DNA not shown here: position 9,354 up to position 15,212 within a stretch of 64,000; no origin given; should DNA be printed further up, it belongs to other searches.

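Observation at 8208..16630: Complete lysis cassette coupled to a signal-less giant protein: phage 3' module or type-10-secretion-like release system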

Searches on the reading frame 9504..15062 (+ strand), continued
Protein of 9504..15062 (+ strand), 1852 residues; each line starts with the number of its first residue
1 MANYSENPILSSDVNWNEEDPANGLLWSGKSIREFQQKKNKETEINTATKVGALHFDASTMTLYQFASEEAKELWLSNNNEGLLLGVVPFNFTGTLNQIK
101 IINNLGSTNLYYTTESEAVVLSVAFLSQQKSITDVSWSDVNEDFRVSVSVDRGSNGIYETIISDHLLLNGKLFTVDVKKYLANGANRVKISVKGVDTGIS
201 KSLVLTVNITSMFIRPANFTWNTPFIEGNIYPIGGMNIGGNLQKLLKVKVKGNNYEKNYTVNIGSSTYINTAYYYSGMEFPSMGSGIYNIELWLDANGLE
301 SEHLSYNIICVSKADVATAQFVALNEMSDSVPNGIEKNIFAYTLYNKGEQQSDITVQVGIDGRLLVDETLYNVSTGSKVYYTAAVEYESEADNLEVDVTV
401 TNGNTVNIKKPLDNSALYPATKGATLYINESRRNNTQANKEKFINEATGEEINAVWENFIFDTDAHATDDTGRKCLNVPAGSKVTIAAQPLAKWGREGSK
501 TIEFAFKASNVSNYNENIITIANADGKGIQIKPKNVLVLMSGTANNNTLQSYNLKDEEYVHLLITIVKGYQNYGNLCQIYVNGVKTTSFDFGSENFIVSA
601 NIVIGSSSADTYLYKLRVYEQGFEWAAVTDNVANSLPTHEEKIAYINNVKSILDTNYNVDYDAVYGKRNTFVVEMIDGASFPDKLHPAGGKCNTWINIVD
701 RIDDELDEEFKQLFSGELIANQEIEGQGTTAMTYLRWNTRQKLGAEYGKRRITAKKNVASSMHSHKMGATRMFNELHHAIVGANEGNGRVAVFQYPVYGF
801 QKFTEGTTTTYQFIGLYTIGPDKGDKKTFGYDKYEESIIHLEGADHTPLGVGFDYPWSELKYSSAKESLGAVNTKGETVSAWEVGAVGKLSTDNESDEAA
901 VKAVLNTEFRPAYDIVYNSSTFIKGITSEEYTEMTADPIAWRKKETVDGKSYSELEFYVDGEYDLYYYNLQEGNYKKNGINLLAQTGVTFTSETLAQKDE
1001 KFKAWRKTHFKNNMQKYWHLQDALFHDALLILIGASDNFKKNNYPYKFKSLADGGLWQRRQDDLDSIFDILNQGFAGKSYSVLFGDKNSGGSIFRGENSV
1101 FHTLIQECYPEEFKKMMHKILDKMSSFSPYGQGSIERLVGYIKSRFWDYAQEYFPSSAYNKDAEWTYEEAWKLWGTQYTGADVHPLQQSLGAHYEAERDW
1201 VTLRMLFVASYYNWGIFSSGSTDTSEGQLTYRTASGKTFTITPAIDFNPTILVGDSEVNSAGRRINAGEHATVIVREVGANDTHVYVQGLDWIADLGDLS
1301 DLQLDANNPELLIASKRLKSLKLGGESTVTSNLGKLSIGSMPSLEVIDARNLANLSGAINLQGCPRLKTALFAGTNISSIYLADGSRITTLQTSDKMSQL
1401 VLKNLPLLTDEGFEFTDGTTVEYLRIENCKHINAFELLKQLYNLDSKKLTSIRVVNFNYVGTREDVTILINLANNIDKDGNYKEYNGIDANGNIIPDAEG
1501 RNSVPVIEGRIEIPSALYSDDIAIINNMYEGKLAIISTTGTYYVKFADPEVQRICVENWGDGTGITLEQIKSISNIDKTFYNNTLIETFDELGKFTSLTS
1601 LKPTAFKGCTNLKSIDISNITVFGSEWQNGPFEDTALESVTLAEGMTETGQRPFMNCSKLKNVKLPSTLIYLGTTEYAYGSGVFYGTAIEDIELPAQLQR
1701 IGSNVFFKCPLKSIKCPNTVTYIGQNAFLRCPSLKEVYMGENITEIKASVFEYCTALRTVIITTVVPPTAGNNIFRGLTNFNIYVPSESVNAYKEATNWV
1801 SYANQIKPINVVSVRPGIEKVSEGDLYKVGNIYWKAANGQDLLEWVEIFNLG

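Call 45: find_encoding_contigs(protein=P0136, flank=10000, max_places=6)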
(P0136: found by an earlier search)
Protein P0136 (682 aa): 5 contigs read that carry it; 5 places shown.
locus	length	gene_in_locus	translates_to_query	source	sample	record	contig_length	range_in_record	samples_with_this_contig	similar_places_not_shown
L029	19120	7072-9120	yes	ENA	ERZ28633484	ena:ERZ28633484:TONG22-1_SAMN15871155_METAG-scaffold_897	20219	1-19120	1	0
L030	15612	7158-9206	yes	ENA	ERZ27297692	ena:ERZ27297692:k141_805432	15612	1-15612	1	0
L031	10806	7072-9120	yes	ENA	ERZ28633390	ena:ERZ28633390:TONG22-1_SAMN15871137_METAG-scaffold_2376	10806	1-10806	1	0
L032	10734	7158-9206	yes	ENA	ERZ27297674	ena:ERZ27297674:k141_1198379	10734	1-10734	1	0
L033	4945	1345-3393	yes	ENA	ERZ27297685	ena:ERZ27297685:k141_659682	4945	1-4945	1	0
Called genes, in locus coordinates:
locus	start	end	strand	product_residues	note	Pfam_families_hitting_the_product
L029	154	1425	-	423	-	PF13428:TPR_14 (faint), PF13432:TPR_16 (faint), PF14559:TPR_19 (faint), PF13431:TPR_17 (faint), PF00515:TPR_1 (faint), PF13414:TPR_11 (faint)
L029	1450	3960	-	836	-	PF00521:DNA_topoisoIV, PF03989:DNA_gyraseA_C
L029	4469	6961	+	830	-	PF02861:Clp_N, PF13191:AAA_16, PF00004:AAA, PF17871:AAA_lid_9, PF00004:AAA, PF07724:AAA_2, PF07728:AAA_5, PF10431:ClpB_D2-small, +12 more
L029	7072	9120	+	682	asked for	PF13589:HATPase_c_3, PF02518:HATPase_c (weak), PF00183:HSP90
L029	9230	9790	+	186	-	-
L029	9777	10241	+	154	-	PF00959:Phage_lysozyme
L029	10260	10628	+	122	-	-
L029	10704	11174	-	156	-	PF03061:4HBT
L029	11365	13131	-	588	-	PF07693:KAP_NTPase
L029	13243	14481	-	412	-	-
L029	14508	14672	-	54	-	-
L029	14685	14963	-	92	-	-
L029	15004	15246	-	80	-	-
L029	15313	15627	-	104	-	-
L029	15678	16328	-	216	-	-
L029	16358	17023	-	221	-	-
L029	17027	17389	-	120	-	-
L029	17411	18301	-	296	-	-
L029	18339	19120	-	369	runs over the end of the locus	PF14014:DUF4230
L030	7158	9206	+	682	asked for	PF13589:HATPase_c_3, PF02518:HATPase_c (weak), PF00183:HSP90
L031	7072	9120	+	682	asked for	PF13589:HATPase_c_3, PF02518:HATPase_c (weak), PF00183:HSP90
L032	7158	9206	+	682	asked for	PF13589:HATPase_c_3, PF02518:HATPase_c (weak), PF00183:HSP90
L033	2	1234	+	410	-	?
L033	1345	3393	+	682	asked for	PF13589:HATPase_c_3, PF02518:HATPase_c (weak), PF00183:HSP90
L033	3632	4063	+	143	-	-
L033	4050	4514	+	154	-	PF00959:Phage_lysozyme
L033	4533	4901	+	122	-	-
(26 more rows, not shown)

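Call 48: search_solved_structures(query=A1, max_evalue=1, show_alignments=2)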
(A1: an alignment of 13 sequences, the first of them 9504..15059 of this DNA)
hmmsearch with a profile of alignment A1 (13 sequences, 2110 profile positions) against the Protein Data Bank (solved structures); distinct sequences matched with E-value up to 1: 80 (the best 60 are shown).
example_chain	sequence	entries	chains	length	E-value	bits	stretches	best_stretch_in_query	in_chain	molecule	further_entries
4fs7_A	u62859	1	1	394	1.2e-43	151.8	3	1593-1757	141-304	Uncharacterized protein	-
4gt6_A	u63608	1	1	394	4e-36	126.9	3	1697-1869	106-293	Cell surface protein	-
4fd0_A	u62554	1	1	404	2.9e-26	94.2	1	1641-1917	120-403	Leucine rich hypothetical protein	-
4h09_A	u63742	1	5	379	6.3e-26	93.1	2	1594-1750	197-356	Hypothetical leucine rich repeat protein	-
4fdw_A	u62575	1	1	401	8.8e-26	92.6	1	1641-1916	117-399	leucine rich hypothetical protein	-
4cp6_A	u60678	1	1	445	1.3e-21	78.8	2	1598-1827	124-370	CHOLINE BINDING PROTEIN PCPA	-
6mlx_A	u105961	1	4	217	2.2e-17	64.7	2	1690-1771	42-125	Leucine-rich repeat protein TpLRR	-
7wm4_C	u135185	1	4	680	4.6e-13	50.4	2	1601-1863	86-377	Toll-like receptor 3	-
4z0c_A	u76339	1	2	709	6.2e-13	50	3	1627-1872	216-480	Toll-like receptor 13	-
4li2_A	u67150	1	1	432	6.8e-13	49.9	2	1614-1789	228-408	Leucine-rich repeat-containing G-protein coupled receptor 4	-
4li1_B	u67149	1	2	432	1e-12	49.3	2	1614-1789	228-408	Leucine-rich repeat-containing G-protein coupled receptor 4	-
9kb6_A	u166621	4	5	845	4.3e-12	47.2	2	1644-1875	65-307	Leucine-rich repeat-containing G-protein coupled receptor 4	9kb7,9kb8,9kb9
3sb4_A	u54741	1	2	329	2.4e-11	44.7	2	1698-1886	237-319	Hypothetical leucine rich repeat protein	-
7wvj_A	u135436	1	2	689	3.3e-10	40.9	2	1600-1861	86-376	Toll-like receptor 3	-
7wv4_A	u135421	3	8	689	3.4e-10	40.9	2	1600-1862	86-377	Toll-like receptor 3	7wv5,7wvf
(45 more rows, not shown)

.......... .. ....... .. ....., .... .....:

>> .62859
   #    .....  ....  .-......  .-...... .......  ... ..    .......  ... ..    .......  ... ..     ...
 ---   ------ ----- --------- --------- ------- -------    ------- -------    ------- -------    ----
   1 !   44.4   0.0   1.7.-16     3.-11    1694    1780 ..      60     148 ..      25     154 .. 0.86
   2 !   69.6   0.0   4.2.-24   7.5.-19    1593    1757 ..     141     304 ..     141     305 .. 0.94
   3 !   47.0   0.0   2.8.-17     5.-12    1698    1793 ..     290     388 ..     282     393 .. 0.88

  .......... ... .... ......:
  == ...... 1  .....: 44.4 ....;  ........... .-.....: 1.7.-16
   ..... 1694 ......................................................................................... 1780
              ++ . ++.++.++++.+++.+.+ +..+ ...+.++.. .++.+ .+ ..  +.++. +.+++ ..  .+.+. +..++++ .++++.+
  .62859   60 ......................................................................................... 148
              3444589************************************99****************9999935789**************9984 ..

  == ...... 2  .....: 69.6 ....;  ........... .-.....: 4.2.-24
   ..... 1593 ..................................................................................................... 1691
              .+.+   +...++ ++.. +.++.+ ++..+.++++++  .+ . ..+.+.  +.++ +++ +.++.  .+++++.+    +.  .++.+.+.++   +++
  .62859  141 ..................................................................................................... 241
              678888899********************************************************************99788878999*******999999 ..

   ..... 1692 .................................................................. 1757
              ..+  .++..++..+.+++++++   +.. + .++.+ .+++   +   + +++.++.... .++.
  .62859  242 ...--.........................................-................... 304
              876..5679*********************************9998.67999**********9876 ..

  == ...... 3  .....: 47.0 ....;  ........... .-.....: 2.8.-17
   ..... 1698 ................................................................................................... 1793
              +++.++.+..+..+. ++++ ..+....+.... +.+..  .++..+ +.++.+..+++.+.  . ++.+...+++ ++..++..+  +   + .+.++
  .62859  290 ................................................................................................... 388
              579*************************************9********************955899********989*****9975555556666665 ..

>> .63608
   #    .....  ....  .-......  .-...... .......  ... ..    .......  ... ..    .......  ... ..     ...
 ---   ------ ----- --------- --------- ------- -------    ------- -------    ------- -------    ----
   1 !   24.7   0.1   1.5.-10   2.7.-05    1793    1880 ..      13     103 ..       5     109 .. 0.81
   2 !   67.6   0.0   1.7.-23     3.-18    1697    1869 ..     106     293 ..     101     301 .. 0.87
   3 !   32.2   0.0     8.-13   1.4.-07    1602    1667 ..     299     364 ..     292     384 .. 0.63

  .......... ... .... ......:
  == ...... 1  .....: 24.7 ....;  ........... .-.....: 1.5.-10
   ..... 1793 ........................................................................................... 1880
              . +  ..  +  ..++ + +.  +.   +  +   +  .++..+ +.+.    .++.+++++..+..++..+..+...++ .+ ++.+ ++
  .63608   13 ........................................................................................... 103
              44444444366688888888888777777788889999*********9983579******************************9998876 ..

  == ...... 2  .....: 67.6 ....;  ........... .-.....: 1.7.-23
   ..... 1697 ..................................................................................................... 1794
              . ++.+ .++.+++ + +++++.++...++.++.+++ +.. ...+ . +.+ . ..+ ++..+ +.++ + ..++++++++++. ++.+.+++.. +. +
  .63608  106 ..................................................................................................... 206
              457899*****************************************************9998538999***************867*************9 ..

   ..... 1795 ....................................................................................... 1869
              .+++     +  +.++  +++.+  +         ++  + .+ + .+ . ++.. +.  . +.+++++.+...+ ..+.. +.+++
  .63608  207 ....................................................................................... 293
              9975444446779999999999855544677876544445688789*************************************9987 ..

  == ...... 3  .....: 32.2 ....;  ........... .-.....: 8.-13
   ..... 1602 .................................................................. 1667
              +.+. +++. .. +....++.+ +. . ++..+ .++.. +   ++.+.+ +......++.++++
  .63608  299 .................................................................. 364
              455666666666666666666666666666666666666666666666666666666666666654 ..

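Call 94: search_protein_families(library=padloc, proteins=[window:9504-15062:+], max_evalue=0.01)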
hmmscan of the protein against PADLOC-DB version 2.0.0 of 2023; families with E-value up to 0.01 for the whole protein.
window:9504-15062:+ (1852 aa): 0 families
